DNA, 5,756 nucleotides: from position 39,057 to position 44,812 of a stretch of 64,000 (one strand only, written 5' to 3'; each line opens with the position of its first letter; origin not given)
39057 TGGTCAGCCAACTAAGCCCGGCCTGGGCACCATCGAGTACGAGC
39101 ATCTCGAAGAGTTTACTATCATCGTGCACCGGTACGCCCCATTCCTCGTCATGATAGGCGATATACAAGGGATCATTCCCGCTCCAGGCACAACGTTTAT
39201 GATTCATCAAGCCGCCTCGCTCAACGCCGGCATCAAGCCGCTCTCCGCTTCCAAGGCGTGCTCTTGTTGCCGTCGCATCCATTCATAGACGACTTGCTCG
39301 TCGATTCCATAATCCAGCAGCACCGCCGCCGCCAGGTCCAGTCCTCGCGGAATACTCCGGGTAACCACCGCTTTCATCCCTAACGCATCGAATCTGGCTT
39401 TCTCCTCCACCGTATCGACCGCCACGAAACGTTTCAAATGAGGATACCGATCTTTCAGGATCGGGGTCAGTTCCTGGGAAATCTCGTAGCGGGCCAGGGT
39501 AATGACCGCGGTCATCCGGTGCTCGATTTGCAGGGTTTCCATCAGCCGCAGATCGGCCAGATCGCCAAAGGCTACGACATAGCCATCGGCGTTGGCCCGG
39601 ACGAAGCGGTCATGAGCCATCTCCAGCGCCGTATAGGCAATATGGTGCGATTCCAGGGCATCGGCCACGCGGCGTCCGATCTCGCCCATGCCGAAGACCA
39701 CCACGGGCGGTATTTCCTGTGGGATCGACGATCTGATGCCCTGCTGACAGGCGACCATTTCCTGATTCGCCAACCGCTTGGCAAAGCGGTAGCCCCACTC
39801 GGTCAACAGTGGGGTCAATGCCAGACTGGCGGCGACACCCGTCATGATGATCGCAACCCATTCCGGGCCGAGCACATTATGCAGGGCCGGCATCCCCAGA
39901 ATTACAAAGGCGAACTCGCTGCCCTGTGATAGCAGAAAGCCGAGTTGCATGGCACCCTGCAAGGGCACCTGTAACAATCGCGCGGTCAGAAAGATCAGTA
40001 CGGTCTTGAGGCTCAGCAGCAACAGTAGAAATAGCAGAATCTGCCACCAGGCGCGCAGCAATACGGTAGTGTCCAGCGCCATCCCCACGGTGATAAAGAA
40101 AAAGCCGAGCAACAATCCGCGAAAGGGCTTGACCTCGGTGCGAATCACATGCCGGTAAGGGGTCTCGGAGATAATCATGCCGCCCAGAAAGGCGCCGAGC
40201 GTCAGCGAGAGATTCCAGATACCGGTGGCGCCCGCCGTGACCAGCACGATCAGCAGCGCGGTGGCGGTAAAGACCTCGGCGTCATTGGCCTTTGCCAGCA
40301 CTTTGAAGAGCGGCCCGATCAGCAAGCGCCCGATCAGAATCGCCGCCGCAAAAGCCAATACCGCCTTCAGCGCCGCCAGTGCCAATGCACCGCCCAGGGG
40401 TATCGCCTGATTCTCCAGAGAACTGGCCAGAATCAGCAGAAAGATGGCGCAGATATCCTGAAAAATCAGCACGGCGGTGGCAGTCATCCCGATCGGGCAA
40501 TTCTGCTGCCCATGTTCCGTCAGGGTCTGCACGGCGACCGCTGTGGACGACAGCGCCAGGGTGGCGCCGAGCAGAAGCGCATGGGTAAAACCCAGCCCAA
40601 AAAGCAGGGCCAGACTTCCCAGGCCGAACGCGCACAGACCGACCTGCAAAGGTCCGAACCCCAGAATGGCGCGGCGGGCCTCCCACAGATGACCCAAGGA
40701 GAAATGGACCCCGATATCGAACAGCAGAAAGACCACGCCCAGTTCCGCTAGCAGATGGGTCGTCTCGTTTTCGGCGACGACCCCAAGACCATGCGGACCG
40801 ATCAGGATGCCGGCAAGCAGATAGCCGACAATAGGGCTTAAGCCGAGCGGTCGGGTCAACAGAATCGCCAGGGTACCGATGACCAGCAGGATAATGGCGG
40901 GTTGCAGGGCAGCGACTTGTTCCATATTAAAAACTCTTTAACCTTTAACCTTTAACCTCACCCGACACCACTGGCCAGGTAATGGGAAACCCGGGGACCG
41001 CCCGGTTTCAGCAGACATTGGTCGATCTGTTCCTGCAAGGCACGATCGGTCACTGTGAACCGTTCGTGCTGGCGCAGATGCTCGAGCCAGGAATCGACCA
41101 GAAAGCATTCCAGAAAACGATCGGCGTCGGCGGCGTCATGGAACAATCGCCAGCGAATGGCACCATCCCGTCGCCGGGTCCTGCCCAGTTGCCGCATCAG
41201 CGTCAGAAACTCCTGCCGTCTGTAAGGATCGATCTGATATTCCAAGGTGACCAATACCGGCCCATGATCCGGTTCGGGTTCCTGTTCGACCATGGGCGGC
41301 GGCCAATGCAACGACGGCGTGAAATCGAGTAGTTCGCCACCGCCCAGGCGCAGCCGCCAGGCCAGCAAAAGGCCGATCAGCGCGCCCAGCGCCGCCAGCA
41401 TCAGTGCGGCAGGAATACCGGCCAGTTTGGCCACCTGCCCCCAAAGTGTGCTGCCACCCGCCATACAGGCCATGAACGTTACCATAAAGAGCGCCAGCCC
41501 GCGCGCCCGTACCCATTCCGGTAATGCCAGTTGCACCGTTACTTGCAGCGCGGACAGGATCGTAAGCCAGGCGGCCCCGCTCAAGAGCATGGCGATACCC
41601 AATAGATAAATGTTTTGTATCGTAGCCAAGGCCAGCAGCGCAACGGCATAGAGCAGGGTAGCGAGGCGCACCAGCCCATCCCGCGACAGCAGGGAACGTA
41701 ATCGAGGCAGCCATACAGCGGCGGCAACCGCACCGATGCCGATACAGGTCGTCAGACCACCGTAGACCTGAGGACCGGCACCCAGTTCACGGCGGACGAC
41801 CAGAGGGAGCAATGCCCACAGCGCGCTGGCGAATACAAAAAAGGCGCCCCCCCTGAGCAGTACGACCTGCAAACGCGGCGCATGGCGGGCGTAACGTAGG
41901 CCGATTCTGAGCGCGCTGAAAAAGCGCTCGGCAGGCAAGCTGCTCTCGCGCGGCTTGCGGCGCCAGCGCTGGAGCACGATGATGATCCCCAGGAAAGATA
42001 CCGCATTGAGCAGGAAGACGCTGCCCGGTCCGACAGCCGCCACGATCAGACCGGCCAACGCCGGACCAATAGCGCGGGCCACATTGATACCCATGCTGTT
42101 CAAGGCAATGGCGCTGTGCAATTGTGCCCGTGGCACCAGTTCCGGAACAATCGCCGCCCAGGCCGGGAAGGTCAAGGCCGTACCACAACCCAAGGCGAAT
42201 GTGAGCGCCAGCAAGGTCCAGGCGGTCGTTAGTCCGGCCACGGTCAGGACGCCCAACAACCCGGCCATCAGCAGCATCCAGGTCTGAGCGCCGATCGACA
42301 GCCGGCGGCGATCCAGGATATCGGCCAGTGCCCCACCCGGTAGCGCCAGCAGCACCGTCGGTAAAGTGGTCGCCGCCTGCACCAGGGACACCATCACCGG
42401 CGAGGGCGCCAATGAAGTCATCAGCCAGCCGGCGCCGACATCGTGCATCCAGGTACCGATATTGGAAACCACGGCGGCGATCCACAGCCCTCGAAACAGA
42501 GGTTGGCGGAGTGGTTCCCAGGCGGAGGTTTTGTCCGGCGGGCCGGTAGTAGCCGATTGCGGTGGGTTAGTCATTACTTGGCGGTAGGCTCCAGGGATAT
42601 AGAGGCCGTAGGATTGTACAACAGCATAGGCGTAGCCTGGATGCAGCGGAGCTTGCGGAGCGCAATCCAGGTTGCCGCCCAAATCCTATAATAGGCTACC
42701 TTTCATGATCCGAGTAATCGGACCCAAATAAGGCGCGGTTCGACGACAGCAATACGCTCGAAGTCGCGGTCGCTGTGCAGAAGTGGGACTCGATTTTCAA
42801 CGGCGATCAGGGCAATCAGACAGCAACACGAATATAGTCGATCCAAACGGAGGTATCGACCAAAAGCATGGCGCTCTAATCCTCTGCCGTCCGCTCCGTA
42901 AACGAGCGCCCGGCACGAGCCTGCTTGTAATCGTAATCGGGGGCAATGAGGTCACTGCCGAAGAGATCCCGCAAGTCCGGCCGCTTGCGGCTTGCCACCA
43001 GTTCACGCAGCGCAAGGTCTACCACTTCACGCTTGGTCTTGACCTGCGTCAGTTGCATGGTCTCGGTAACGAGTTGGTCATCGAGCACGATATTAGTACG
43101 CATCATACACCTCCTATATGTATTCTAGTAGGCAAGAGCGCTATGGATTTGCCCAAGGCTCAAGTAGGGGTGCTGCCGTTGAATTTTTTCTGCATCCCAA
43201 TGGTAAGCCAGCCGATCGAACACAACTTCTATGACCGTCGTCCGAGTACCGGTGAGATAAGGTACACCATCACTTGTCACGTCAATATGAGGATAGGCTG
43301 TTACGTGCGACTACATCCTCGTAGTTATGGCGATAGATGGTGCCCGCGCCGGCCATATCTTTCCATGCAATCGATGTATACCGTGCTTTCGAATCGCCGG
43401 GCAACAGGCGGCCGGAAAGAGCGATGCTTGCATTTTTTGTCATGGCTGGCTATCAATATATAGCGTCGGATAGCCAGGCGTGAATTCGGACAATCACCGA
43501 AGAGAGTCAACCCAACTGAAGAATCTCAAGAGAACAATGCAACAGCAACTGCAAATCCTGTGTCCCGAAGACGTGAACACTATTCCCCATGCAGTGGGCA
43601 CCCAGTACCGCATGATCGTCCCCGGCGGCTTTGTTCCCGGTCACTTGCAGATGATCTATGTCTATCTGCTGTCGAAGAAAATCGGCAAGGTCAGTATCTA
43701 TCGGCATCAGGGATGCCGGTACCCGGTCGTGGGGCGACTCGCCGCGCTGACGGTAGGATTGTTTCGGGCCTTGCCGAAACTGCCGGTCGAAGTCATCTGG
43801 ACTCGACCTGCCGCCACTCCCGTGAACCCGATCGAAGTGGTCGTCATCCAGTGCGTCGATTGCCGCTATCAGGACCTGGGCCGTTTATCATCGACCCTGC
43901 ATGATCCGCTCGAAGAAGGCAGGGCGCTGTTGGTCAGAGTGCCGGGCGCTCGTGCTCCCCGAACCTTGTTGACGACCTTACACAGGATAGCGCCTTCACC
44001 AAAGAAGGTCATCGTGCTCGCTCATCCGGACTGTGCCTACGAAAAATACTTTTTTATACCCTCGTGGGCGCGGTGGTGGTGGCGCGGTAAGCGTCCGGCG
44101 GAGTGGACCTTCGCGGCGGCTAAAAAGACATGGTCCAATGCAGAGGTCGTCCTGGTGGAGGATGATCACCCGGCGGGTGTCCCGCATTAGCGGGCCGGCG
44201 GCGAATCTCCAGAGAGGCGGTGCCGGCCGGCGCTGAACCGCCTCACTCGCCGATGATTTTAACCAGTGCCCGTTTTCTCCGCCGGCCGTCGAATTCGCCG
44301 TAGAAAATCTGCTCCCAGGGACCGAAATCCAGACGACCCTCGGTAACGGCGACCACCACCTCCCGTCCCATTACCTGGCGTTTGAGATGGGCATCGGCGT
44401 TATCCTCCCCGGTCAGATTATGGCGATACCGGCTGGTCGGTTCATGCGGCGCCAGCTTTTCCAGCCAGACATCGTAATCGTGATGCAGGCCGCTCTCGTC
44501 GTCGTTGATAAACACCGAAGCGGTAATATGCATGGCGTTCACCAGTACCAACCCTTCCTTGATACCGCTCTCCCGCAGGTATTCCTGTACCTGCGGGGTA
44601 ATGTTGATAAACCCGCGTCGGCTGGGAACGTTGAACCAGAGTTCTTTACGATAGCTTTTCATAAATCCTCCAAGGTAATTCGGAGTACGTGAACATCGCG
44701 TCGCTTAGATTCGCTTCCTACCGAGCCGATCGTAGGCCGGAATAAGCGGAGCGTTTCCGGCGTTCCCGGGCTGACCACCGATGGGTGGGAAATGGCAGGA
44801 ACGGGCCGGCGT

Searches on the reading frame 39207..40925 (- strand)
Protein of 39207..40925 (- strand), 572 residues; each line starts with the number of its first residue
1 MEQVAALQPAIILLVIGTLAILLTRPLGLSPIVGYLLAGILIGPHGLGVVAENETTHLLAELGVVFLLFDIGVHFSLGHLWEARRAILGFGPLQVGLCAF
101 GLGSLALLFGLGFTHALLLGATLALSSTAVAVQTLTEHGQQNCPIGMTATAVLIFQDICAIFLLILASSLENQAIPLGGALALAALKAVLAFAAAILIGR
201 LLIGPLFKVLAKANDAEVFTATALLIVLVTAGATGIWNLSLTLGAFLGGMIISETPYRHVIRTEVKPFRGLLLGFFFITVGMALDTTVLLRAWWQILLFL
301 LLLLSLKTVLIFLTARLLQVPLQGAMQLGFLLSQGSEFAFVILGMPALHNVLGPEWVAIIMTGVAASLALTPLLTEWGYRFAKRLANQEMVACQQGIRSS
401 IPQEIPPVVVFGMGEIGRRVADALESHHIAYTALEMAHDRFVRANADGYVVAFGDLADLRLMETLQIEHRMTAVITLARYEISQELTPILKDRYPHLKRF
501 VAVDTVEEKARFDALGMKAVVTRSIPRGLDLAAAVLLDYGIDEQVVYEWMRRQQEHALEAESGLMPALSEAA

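Call 5: search_protein_families(library=pfam, proteins=[window:39207-40925:-], max_evalue=0.01)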
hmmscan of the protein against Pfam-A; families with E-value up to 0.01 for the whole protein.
window:39207-40925:- (572 aa): 3 families
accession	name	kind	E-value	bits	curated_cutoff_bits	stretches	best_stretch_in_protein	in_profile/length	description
PF00999.27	Na_H_Exchanger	-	1.8e-61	208.5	26.2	1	15-374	5-373/375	Sodium/hydrogen exchanger, transmembrane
PF02254.24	TrkA_N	-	4.1e-13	50.1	23.8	1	408-522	1-115/116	TrkA-N domain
PF24365.1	DUF7521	-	0.008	16.9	27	1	246-287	9-50/82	Family of unknown function (DUF7521)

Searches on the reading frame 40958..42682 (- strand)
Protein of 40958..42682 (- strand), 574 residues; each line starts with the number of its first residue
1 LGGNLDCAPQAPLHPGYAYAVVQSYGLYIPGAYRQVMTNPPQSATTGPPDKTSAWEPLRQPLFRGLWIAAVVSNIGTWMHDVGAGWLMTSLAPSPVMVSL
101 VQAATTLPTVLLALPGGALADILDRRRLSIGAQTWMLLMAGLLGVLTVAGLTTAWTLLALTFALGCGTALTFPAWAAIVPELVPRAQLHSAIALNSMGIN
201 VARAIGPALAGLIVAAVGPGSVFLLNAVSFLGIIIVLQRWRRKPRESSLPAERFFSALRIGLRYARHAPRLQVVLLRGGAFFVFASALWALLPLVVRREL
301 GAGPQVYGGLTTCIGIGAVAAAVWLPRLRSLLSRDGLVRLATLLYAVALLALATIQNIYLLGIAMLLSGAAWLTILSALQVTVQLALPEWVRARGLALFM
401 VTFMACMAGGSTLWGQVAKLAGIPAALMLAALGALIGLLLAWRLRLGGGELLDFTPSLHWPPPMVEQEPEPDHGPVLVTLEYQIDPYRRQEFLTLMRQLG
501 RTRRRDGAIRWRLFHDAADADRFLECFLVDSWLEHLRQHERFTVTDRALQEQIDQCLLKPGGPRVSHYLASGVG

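Call 5: search_protein_families(library=pfam, proteins=[window:40958-42682:-], max_evalue=0.01)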
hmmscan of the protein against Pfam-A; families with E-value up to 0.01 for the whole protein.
window:40958-42682:- (574 aa): 2 families
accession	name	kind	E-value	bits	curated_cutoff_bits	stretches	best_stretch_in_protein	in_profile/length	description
PF05977.19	MFS_3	-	1.3e-185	618.2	27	1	52-569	1-518/524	Transmembrane secretion effector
PF07690.21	MFS_1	-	5.2e-32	111.6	33.4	2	66-285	1-222/347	Major Facilitator Superfamily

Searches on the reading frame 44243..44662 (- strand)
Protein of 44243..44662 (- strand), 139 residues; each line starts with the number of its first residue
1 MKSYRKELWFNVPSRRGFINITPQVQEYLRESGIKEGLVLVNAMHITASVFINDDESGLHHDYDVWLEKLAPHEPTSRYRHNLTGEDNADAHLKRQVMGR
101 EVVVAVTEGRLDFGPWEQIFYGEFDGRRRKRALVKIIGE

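Call 5: search_protein_families(library=pfam, proteins=[window:44243-44662:-], max_evalue=0.01)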
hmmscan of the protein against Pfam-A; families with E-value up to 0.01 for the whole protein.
window:44243-44662:- (139 aa): 1 family
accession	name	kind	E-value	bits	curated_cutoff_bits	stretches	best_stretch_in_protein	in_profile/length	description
PF01894.22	UPF0047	-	2.1e-37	128.3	27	1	20-135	1-116/117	Uncharacterised protein family UPF0047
